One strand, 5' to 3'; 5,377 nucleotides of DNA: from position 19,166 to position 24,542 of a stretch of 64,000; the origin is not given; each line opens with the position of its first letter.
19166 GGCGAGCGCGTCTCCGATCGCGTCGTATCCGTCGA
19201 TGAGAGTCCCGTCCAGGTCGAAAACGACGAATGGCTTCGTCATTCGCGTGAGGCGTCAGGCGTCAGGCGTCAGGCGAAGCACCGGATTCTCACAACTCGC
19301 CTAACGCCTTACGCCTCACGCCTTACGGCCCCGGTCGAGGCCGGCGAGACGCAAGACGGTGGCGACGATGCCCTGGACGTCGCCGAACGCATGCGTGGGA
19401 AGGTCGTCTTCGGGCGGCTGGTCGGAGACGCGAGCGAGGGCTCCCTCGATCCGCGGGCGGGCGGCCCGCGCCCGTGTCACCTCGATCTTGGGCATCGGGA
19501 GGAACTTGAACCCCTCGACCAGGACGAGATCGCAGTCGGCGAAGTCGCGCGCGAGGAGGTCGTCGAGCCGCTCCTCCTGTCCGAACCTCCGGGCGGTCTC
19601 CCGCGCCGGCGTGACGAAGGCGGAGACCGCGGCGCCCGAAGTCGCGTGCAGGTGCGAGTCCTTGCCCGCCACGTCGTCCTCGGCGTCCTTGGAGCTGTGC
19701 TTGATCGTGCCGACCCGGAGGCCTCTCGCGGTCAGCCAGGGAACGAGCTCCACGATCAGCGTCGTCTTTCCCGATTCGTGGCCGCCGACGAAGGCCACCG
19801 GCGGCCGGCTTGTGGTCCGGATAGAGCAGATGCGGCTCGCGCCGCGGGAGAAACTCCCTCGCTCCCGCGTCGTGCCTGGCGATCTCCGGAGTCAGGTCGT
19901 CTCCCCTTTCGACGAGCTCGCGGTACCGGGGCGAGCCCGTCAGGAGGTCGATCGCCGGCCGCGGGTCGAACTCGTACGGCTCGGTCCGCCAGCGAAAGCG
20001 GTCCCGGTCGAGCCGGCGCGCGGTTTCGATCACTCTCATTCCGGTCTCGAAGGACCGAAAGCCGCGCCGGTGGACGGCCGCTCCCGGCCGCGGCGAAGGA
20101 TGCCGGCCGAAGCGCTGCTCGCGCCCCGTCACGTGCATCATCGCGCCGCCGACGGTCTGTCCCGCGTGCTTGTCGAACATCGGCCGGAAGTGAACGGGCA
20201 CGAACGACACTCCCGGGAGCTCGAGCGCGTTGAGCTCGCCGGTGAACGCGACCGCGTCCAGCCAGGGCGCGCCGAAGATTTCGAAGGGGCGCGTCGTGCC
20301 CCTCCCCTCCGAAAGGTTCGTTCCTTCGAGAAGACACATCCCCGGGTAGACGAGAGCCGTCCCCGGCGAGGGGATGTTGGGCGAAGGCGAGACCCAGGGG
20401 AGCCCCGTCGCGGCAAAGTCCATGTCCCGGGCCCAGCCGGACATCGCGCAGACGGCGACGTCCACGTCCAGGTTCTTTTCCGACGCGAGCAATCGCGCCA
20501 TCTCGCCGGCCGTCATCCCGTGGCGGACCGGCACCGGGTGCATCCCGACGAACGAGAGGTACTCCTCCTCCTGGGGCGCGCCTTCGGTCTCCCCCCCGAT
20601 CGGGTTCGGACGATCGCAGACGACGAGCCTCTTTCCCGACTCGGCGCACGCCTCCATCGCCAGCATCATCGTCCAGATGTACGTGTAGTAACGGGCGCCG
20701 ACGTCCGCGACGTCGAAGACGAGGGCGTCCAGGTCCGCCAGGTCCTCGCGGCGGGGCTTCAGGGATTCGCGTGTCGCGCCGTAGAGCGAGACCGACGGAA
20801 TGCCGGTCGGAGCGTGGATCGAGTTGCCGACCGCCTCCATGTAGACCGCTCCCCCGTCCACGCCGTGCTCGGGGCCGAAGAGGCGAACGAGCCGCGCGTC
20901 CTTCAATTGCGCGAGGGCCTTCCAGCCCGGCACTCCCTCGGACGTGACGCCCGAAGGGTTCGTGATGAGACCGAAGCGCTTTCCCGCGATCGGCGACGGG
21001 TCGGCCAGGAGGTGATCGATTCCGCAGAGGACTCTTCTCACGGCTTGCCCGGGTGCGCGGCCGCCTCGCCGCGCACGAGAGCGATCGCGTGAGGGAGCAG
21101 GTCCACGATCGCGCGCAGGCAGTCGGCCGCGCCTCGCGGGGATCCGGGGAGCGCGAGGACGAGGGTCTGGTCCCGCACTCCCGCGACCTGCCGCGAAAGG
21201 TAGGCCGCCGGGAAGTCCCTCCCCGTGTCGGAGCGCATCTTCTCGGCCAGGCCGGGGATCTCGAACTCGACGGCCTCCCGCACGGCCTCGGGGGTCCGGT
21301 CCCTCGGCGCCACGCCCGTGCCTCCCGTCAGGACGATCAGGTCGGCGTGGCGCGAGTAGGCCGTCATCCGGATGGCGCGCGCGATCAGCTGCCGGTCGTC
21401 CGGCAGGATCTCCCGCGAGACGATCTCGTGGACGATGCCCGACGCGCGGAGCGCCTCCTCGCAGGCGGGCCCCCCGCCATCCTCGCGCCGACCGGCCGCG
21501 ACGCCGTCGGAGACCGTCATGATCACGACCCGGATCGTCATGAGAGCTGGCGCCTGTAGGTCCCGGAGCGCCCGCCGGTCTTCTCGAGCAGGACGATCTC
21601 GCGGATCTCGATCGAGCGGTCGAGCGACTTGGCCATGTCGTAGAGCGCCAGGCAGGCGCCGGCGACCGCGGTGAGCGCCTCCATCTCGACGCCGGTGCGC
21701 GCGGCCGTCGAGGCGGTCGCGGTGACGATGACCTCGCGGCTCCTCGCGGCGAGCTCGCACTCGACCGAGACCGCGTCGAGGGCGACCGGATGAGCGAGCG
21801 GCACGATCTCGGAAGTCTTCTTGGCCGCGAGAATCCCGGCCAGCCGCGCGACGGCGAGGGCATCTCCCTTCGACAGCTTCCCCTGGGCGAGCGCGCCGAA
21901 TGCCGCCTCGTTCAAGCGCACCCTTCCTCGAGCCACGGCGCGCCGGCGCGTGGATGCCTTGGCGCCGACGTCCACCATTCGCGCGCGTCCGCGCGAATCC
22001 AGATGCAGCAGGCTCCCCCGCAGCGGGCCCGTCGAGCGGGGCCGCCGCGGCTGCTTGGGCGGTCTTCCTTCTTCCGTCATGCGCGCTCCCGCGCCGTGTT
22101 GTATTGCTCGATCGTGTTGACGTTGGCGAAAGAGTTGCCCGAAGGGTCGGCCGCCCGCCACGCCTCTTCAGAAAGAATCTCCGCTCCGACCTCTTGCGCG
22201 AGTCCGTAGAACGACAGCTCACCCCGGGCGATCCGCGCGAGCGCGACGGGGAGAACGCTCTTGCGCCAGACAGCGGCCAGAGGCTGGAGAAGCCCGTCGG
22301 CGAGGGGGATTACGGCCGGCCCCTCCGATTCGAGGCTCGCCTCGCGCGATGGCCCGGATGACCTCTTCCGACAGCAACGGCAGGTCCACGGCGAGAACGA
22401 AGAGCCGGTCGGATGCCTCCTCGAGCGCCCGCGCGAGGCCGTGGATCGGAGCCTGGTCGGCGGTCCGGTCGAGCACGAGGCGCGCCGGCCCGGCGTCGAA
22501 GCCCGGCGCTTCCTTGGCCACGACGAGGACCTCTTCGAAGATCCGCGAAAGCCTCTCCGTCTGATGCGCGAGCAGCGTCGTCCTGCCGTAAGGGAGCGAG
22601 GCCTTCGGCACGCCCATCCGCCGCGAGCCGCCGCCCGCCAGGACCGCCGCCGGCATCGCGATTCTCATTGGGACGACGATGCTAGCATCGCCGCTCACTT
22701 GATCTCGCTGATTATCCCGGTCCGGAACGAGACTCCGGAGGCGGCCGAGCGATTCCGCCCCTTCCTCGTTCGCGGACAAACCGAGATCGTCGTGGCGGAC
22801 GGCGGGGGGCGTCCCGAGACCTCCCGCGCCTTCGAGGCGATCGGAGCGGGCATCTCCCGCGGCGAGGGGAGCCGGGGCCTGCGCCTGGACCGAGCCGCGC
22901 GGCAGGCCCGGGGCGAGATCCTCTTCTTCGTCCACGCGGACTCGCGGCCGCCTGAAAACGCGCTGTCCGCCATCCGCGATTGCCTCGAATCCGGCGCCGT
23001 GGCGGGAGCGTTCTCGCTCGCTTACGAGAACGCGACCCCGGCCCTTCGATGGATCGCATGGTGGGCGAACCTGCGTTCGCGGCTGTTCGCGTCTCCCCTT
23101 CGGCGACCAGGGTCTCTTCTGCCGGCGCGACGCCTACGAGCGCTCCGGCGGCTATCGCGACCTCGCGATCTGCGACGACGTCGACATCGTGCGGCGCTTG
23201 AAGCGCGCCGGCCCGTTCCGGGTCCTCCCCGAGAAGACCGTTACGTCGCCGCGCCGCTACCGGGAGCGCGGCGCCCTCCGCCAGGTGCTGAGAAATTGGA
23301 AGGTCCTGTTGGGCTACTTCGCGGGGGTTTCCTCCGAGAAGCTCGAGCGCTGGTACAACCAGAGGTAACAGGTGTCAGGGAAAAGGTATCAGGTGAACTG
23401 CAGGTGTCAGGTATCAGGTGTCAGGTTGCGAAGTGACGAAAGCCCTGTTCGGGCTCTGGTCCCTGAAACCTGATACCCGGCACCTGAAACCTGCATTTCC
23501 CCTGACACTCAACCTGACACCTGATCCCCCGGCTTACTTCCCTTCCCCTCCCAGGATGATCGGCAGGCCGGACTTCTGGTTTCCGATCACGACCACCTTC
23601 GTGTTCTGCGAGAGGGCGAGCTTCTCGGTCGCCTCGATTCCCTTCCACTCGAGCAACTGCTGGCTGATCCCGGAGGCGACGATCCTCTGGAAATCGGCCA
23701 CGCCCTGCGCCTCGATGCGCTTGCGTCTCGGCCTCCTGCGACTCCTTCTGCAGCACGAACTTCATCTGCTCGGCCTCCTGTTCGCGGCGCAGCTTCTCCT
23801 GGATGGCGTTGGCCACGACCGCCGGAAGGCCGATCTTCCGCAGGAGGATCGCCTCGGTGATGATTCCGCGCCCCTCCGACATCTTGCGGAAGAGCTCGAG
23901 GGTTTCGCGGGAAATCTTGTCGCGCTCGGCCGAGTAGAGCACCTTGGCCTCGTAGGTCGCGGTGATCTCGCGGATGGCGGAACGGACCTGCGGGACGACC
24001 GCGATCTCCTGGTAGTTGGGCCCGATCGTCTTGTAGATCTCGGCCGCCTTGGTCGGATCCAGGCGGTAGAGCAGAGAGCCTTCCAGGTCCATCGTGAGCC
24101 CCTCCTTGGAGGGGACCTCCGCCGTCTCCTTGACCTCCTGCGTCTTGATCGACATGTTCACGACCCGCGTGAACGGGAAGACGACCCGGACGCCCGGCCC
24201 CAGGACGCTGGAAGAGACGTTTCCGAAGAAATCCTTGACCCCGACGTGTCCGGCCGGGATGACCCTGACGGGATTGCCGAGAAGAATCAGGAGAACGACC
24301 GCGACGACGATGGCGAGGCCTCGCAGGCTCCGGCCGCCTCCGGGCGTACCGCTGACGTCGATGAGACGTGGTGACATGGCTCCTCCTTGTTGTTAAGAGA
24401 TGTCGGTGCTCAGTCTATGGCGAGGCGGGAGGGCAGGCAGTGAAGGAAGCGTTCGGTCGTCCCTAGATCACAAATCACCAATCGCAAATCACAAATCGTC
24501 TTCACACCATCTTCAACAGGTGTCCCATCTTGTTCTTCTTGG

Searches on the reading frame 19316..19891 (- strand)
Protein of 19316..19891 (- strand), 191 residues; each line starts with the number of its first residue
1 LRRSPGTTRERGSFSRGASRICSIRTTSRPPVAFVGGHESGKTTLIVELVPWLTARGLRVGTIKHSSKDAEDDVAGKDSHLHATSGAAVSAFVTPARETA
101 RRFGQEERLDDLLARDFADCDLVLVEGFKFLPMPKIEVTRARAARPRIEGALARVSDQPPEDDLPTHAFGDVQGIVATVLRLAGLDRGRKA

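Call 55: search_protein_families(library=pfam, proteins=[window:19316-19891:-], max_evalue=0.001)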
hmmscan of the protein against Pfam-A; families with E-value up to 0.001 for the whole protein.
window:19316-19891:- (191 aa): 1 family
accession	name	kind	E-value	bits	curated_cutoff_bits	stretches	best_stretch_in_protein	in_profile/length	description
PF03205.20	MobB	-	3e-30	105.3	26.6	1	32-146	2-117/133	Molybdopterin guanine dinucleotide synthesis protein B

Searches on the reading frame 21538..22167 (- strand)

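Call 55: search_protein_families(library=pfam, proteins=[window:21538-22167:-], max_evalue=0.001)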
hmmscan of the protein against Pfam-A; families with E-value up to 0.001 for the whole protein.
window:21538-22167:- (209 aa): 1 family
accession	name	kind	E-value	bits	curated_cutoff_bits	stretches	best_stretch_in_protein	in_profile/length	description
PF01967.27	MoaC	-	5.7e-49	166.1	27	1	64-199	1-136/136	MoaC family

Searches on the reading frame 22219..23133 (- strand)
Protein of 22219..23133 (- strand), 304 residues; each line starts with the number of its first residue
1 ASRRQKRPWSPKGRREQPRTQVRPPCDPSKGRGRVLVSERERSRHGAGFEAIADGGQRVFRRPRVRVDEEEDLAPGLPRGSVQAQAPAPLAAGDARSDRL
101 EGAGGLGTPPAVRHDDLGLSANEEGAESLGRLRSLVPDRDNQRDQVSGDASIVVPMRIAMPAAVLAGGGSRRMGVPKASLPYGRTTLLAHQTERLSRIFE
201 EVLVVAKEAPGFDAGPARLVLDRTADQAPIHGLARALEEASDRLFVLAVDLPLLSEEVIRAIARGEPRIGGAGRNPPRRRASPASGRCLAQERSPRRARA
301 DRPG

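Call 55: search_protein_families(library=pfam, proteins=[window:22219-23133:-], max_evalue=0.001)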
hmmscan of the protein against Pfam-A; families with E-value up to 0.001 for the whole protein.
window:22219-23133:- (304 aa): 1 family
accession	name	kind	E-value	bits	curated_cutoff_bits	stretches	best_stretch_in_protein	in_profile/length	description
PF12804.13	NTP_transf_3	-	4.8e-26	92.3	27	1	162-264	1-109/160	MobA-like NTP transferase domain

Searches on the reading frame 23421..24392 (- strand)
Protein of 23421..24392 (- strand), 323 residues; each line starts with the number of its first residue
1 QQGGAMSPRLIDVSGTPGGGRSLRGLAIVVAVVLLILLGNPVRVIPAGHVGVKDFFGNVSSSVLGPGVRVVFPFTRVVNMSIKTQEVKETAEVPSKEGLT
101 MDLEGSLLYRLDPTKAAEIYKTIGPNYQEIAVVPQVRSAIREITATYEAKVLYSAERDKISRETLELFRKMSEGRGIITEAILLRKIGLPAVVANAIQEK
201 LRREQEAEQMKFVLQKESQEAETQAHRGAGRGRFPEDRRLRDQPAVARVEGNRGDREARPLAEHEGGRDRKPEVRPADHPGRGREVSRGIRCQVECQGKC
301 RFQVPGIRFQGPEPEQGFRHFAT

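Call 55: search_protein_families(library=pfam, proteins=[window:23421-24392:-], max_evalue=0.001)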
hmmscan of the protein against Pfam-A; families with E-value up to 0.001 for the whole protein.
window:23421-24392:- (323 aa): 1 family
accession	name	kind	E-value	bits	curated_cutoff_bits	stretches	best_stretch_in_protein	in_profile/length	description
PF01145.31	Band_7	-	2.9e-29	102.8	23.6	1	44-224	2-175/176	SPFH domain / Band 7 family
